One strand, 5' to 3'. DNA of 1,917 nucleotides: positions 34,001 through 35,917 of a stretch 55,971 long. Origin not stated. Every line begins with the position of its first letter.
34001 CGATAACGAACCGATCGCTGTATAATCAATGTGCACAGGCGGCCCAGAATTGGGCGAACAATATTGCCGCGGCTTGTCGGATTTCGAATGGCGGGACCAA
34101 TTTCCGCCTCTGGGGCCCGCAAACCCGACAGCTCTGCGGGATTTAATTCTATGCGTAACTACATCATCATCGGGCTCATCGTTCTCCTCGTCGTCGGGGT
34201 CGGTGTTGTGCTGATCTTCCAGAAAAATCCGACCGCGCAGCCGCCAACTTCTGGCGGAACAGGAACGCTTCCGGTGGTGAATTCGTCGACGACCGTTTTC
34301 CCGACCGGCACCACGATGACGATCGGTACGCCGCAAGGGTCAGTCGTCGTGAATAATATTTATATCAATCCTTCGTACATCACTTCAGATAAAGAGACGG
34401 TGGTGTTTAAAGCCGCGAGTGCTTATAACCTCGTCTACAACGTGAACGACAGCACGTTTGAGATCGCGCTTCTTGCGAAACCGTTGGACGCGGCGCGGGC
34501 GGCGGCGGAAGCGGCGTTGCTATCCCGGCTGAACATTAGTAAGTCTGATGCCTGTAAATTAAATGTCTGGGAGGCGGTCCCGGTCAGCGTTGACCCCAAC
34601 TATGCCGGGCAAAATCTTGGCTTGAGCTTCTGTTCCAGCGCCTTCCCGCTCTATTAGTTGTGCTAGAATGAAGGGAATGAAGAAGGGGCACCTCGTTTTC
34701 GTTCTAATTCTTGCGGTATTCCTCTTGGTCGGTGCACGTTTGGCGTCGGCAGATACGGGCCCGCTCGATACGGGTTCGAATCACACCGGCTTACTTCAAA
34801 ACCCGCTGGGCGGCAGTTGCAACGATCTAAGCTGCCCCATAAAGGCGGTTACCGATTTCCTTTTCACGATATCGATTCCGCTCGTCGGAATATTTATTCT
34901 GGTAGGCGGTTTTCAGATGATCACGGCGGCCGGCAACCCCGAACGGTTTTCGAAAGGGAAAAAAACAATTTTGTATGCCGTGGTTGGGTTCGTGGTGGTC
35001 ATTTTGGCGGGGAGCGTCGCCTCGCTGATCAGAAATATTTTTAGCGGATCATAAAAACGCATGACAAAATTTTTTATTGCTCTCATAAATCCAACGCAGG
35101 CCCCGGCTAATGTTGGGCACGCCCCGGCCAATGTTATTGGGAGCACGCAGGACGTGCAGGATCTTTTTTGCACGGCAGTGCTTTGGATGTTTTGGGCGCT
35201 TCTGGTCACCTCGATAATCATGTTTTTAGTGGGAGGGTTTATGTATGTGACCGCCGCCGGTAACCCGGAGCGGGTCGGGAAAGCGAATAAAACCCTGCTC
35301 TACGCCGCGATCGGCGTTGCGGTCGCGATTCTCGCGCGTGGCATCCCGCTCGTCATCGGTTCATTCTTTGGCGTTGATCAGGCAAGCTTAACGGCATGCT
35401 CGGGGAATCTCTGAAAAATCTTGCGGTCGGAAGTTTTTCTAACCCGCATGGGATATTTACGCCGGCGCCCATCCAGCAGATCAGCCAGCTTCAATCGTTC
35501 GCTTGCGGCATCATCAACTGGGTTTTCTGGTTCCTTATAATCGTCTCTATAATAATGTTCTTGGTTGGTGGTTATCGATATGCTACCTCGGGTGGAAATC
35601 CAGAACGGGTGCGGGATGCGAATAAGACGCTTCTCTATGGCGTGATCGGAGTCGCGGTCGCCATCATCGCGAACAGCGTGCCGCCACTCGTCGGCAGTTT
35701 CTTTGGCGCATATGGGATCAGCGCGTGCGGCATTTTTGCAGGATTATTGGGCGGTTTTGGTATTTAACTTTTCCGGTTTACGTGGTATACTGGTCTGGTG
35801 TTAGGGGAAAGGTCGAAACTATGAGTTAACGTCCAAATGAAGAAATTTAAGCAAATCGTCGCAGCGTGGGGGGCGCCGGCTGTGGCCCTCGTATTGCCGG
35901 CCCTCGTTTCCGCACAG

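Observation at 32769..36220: Array of six paralogous small two-TM proteins with an invariant GNPE loop (VirB2/TrbC-pilin-like) lacking any visible secretion machinery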

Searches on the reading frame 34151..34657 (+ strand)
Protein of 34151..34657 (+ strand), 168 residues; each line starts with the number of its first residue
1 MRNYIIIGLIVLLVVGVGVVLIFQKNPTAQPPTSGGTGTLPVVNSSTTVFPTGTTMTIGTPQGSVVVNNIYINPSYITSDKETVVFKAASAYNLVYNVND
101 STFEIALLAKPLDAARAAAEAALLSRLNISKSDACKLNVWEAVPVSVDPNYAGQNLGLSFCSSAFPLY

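Call 3: search_protein_families(library=pfam, proteins=[window:34154-34657:+], max_evalue=1)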
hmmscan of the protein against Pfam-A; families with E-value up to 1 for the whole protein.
window:34154-34657:+ (167 aa): 1 family
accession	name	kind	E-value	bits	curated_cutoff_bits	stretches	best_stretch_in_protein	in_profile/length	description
PF16982.10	Flp1_like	-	0.22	11.4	33.5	1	5-25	11-31/49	Putative Flagellin, Flp1-like, domain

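Call 51: find_homologous_proteins(query=window:34151-34657:+, max_evalue=0.001)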
Query window:34151-34657:+ (168 aa): 5 proteins with E <= 0.001 among 403 candidates.
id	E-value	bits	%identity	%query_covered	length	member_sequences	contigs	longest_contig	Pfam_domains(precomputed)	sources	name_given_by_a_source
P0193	8.7e-102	355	100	100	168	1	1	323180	-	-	-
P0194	7.4e-33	132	46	98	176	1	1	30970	-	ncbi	-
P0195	3.7e-32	129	47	75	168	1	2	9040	-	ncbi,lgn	-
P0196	1.4e-27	114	46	68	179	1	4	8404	-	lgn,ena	-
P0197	1.7e-22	98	37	95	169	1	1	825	-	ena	-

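Call 56: search_solved_structures(query=A4, max_evalue=10)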
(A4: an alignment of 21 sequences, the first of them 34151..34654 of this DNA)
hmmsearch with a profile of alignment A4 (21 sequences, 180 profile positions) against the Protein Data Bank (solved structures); distinct sequences matched with E-value up to 10: 835 (the best 60 are shown).
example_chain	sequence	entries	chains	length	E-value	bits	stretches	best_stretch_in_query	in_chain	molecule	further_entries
7fjs_L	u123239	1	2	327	0.017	17.7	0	57-117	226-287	T6 light chain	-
3pme_A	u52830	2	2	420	0.02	17.5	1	75-125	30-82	Type C neurotoxin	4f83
8xlk_G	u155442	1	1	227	0.037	16.7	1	11-118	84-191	Heavy Chain of GluN2A Fab, 28C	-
7rdm_A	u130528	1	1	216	0.046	16.4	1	38-118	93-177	PCDN-38B Fab light chain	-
8vzn_C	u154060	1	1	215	0.047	16.3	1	36-118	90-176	Fab FLV9 light chain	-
3g6j_E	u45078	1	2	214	0.066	15.8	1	36-118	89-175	Fab light chain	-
5bzw_A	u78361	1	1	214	0.07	15.8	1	39-118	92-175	2B3 HIV Antibody light chain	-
7rdj_A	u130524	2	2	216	0.075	15.7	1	39-118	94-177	PCDN-16B Fab light chain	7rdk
5bk1_L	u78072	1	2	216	0.078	15.6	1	35-118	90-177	Synthetic antibody, Fab fragment, Light Chain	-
7rdl_A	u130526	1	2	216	0.078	15.6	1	39-118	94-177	PCDN-22A Fab light chain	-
7swo_L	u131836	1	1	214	0.084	15.5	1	39-118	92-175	C98C7 Fab light chain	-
9ohh_L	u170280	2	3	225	0.086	15.5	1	21-118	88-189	NP137 light chain | NP137 Fab light chain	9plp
8sml_B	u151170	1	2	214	0.11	15.2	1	36-117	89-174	Fab hI365 light chain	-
9cf7_L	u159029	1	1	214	0.12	14.9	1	37-117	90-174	Fab eOD-PL01.1 kappa light chain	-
3w9d_B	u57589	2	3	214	0.13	14.9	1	39-117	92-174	Antibody Fab light chain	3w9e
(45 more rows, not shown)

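Call 60: search_protein_families(library=pfam, alignment_id=A4, max_evalue=1)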
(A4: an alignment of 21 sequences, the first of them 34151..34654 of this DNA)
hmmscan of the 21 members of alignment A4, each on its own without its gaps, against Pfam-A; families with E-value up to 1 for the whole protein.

A. member 1, window:34151-34654:+ (168 aa): 1 family
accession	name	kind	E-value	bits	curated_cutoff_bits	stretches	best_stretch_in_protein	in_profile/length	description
PF16982.10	Flp1_like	-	0.22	11.4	33.5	1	6-26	11-31/49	Putative Flagellin, Flp1-like, domain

B. families by the number of members that match (of 21 scanned): 29 families (the first 25 are shown)
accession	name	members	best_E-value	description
PF14221.11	DUF4330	4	0.055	Domain of unknown function (DUF4330)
PF06594.17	HCBP_related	2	0.0095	Haemolysin-type calcium binding protein related domain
PF08139.17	LPAM_1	2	0.021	Prokaryotic membrane lipoprotein lipid attachment site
PF03088.22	Str_synth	2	0.11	Strictosidine synthase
PF14155.11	DUF4307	2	0.2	Domain of unknown function (DUF4307)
PF13314.11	DUF4083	1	0.0038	Domain of unknown function (DUF4083)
PF21827.1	New_glue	1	0.0059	New glue protein family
PF11137.13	DUF2909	1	0.016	Protein of unknown function (DUF2909)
PF07790.16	Pilin_N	1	0.017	Archaeal Type IV pilin, N-terminal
PF05961.16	Chordopox_A13L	1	0.019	Chordopoxvirus A13L protein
PF18967.5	PycTM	1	0.025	Pycsar effector protein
PF22852.1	SoxE_N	1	0.03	Sulfocyanin, N-terminal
PF19592.4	DUF6097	1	0.042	Family of unknown function (DUF6097)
PF03707.21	MHYT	1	0.051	Bacterial signalling protein N terminal repeat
PF03597.20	FixS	1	0.06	Cytochrome oxidase maturation protein cbb3-type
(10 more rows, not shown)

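Call 63: predict_structure(alignment_id=A6)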
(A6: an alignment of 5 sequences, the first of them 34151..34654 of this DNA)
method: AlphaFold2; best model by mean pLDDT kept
length: 168 residues; sequences in the alignment: 5
mean_pLDDT: 74.7   pTM: 0.63
mean pLDDT of the five models: 74.7, 73.9, 72.8, 72.5, 67.5
residues with pLDDT >= 90: 49; 70-90: 63; 50-70: 17; < 50: 39
segments of 3 or more residues with pLDDT < 50: 1-3, 16-36, 38-47, 164-168
pLDDT, mean of each block of 10 residues (from residue 1): 52 49 41 43 50 85 88 82 88 90 91 93 96 91 88 86 51
secondary structure, 60 per line:
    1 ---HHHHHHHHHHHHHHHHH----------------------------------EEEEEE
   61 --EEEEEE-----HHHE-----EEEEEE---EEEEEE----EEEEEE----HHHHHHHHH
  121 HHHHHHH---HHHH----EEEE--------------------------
elements in order: H4-20 E55-60 E63-68 E83-88 E92-97 E102-107 H112-127 H131-134 E139-142

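Call 66: fold_search(model_id=the predicted structure, library=pdb)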
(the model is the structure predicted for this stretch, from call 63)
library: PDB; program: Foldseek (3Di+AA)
matches with E <= 10: 442; with E <= 0.001: 0
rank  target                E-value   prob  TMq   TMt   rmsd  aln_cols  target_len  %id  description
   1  2ei9                  8.1e-02  0.66  0.27  0.21  12.0        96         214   11  Crystal structure of R1Bm endonuclease domain (released 2007-07-17)
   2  6dgn_A                3.0e-01  0.44  0.26  0.17   4.6        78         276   14  Cronobacter turicensis BDSF synthase RpfF in complex with the RpfR quorum-sensing receptor FI domain (released 2019-01-02)
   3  6u42_7A               6.1e-01  0.06  0.11  0.10  49.7       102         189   18  Natively decorated ciliary doublet microtubule (released 2019-11-13)
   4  6a42                  7.0e-01  0.23  0.27  0.16  12.0        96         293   11  R1EN(5-223)-ubiquitin fusion (released 2018-10-24)
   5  3vse_B                7.4e-01  0.30  0.27  0.13   4.5        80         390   14  Crystal structure of methyltransferase (released 2013-04-10)
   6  6a44                  1.0e+00  0.13  0.27  0.16  12.5       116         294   12  R1EN(5-227)-ubiquitin fusion (released 2018-10-24)
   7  6jla_B                1.1e+00  0.04  0.08  0.08   7.9        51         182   16  Crystal structure of a mouse ependymin related protein (released 2020-03-04)
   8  3c0k_A                1.2e+00  0.23  0.25  0.12   3.3        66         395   14  Crystal Structure of a ribosomal RNA methyltranferase (released 2008-11-04)
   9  8glv_6T               1.2e+00  0.05  0.12  0.04  22.5       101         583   17  96-nm repeat unit of doublet microtubules from Chlamydomonas reinhardtii flagella (released 2023-05-31)
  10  2bkq_D                1.2e+00  0.11  0.18  0.15   4.4        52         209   23  NEDD8 protease (released 2005-02-21)
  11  2hkp                  1.3e+00  0.08  0.20  0.16   7.0        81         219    6  SUMO protease Ulp1 with the catalytic cysteine oxidized to a sulfenic acid (released 2007-07-31)
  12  6jld_C                1.3e+00  0.03  0.09  0.08   7.6        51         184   16  Crystal structure of a human ependymin related protein (released 2019-07-10)
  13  6jla_D                1.3e+00  0.03  0.09  0.08   7.6        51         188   16  Crystal structure of a mouse ependymin related protein (released 2020-03-04)
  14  2bkq_A                1.4e+00  0.09  0.19  0.16   4.6        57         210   16  NEDD8 protease (released 2005-02-21)
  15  4p7m_C                1.5e+00  0.14  0.20  0.33   3.5        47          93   13  Crystal structure of Plasmodium falciparum MIF in complex with 3-[(2-methyl-6-phenylpyridin-4-yl)oxy]phenol (released 2014-10-15)
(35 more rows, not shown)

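Call 83: search_protein_representatives(alignment_id=A6)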
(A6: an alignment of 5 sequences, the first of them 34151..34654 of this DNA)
Query: 5 sequences, 171 profile positions. Proteins with E-value up to 0.001 (for the whole library): 2319; up to 1e-10: 1729; up to 1e-30: 89. The best 150 are listed.
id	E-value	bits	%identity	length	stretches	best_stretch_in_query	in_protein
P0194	3.0e-76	271.4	-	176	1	1-170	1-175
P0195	4.5e-74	264.3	-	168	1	1-171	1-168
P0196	4.9e-68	244.6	-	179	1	1-171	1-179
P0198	2.1e-56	206.7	-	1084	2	41-167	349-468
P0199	3.5e-51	189.8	-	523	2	55-169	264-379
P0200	3.4e-50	186.5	-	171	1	1-168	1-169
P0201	3.5e-48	180.0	-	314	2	1-167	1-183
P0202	1.3e-47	178.2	-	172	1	1-169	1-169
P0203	4.2e-46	173.2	-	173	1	1-167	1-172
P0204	2.6e-45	170.7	-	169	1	1-166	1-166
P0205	5.0e-45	169.7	-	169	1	1-168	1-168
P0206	6.8e-45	169.3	-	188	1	3-169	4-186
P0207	3.8e-44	166.9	-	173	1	2-164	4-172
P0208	4.0e-44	166.8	-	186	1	1-168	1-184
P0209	3.2e-43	163.8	-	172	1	2-168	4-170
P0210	5.9e-42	159.7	-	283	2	28-166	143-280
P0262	1.1e-32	129.5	-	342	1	55-167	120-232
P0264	1.4e-32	129.2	-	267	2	45-171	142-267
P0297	5.2e-30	120.8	-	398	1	9-167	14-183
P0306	8.8e-30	120.1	-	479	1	53-168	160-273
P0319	1.6e-28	116.0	-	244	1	40-167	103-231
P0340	9.1e-28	113.5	-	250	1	48-166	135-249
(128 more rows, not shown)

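Call 84: search_protein_families(library=pfam, proteins=[P0198, P0199, P0201, P0210, P0262, P0264, P0297, P0306, P0319, P0340], max_evalue=0.001)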
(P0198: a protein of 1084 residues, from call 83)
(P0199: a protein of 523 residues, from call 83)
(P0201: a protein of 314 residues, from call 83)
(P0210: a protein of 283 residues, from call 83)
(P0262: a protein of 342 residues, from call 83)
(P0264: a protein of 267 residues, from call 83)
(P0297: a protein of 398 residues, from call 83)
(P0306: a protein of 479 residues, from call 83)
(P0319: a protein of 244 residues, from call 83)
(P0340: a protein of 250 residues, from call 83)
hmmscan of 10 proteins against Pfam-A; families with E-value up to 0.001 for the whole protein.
P0198 (1084 aa): 0 families

P0199 (523 aa): 0 families

P0201 (314 aa): 0 families

P0210 (283 aa): 0 families

P0262 (342 aa): 0 families

P0264 (267 aa): 0 families

P0297 (398 aa): 0 families

P0306 (479 aa): 1 family
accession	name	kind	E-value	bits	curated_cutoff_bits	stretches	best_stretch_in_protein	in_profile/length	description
PF21347.3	DUF3108_like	-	4.4e-06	27.2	27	1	91-144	135-191/199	DUF3108-like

P0319 (244 aa): 0 families

P0340 (250 aa): 0 families

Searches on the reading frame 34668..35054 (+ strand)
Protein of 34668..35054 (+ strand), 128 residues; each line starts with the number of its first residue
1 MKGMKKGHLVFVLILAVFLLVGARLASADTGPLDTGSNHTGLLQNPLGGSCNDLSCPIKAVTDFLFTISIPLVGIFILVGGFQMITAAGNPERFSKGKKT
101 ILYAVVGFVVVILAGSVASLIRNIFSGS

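Call 3: search_protein_families(library=pfam, proteins=[window:34668-35054:+], max_evalue=1)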
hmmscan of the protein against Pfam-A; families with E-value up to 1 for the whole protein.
window:34668-35054:+ (128 aa): 6 families
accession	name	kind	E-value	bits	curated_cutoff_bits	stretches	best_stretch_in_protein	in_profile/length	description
PF18895.5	T4SS_pilin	-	5.2e-11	42.9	26.6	1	59-121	10-71/71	Type IV secretion system pilin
PF04956.18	TrbC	-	5.4e-05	23.8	27.9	1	6-121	8-98/98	TrbC/VIRB2 pilin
PF18920.5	DUF5671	-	0.0018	18.6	28.4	1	69-127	50-108/132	Domain of unknown function (DUF5671)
PF02402.22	Lysis_col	-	0.0093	16.2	27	1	4-23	1-22/49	Lysis protein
PF10650.14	zf-C3H1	-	0.23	11.7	20.9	1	48-57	8-17/22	Putative zinc-finger domain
PF19747.4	DUF6234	-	0.33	11.8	27.5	0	72-121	22-72/129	Family of unknown function (DUF6234)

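Call 14: find_encoding_contigs(protein=window:34668-35054:+, flank=10000, max_places=6)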
Protein window:34668-35054:+ (128 aa): 2 contigs read that carry it; 2 places shown.
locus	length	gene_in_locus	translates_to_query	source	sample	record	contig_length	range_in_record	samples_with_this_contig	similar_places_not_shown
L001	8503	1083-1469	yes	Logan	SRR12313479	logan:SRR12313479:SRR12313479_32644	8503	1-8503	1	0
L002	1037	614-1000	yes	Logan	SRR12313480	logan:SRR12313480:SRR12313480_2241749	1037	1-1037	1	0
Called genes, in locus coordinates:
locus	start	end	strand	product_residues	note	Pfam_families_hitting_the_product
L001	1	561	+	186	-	?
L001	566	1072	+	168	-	-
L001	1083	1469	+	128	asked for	PF18895:T4SS_pilin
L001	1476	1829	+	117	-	PF18895:T4SS_pilin (weak)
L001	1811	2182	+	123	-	PF18895:T4SS_pilin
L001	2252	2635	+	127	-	PF18895:T4SS_pilin (weak)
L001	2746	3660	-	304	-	-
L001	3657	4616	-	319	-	-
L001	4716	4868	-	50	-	-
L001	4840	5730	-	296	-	PF02899:Phage_int_SAM_1, PF13495:Phage_int_SAM_4 (weak), PF00589:Phage_integrase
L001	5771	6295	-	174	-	PF01931:NTPase_I-T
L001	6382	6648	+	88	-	PF00312:Ribosomal_S15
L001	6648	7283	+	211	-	PF01936:NYN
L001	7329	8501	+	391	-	?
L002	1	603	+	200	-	?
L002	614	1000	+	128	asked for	PF18895:T4SS_pilin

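Call 49: search_solved_structures(query=A3, max_evalue=10, show_alignments=2)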
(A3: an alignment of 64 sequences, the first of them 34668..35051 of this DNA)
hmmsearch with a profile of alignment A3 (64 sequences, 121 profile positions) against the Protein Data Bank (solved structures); distinct sequences matched with E-value up to 10: 3.
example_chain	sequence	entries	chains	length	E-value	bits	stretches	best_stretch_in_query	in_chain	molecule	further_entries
9lp2_A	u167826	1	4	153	0.65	13.4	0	76-98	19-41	dAID23.4L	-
7ue2_A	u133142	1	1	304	2.4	11.6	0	57-89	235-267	RPB_PLP3_R6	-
8t9l_A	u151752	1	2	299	9.8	9.6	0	32-59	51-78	Nucleoporin POM34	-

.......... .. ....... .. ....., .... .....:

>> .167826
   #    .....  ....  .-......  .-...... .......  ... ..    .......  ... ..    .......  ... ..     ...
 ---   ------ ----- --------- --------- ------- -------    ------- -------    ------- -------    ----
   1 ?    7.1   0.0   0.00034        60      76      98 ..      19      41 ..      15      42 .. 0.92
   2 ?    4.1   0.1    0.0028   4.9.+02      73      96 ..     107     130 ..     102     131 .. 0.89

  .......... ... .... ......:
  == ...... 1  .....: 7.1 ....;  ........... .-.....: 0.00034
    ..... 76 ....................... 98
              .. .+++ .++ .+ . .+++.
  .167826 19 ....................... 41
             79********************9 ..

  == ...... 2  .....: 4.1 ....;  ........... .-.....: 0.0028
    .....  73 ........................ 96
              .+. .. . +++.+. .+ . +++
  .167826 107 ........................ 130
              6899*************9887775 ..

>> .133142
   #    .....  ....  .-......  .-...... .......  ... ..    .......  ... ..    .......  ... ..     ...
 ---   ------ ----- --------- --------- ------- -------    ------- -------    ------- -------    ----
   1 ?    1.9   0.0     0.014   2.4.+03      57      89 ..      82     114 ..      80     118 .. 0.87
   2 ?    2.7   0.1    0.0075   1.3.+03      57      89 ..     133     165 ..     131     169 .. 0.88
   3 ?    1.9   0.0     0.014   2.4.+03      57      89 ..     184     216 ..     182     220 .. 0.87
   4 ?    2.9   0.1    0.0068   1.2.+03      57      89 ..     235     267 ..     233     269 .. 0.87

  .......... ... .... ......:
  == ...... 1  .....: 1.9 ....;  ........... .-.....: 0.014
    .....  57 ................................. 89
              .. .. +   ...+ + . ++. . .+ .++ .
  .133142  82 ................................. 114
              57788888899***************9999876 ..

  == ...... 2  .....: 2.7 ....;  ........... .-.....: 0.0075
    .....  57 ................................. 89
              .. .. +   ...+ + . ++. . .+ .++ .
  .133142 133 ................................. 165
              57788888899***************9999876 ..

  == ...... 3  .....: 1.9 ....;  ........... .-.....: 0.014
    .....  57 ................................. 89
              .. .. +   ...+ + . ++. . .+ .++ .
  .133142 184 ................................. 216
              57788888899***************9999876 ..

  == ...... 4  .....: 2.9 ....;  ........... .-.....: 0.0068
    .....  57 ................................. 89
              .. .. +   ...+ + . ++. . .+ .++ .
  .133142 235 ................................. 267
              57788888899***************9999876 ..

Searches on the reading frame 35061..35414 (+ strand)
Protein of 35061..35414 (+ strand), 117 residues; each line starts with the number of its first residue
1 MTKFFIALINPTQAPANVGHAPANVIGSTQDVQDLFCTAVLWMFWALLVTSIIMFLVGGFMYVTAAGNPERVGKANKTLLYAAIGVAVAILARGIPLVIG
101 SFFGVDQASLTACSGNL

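Call 3: search_protein_families(library=pfam, proteins=[window:35061-35414:+], max_evalue=1)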
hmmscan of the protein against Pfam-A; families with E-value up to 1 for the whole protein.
window:35061-35414:+ (117 aa): 5 families
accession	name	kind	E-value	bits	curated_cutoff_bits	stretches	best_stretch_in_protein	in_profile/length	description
PF18895.5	T4SS_pilin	-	1.2e-07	32.1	26.6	1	39-95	12-67/71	Type IV secretion system pilin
PF20556.3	DUF6768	-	0.046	13.9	27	1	29-89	29-85/123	Family of unknown function (DUF6768)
PF03650.18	MPC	-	0.14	12.7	27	1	22-71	37-87/110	Mitochondrial pyruvate carriers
PF23875.1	DUF7229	-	0.16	12.6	27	1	24-77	8-54/90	Domain of unknown function (DUF7229)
PF13994.11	PgaD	-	0.45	10.9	27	1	32-89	15-86/148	PgaD-like protein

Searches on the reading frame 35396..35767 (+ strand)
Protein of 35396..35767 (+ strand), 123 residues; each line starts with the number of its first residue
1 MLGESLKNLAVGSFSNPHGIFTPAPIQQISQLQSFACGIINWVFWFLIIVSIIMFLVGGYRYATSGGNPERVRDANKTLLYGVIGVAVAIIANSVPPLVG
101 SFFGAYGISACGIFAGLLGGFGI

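Call 3: search_protein_families(library=pfam, proteins=[window:35396-35767:+], max_evalue=1)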
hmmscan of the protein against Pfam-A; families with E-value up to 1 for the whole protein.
window:35396-35767:+ (123 aa): 5 families
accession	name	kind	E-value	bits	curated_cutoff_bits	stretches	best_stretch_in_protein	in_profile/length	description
PF18895.5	T4SS_pilin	-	3.8e-08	33.7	26.6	1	35-94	8-66/71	Type IV secretion system pilin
PF04956.18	TrbC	-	0.0029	18.2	27.9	1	23-94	27-93/98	TrbC/VIRB2 pilin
PF00689.26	Cation_ATPase_C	-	0.011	16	27.3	1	44-120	87-162/175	Cation transporting ATPase, C-terminus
PF20556.3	DUF6768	-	0.024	14.8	27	1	32-91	32-87/123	Family of unknown function (DUF6768)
PF11893.13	DUF3413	-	0.025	14.2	27.1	1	38-72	10-43/248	Domain of unknown function (DUF3413)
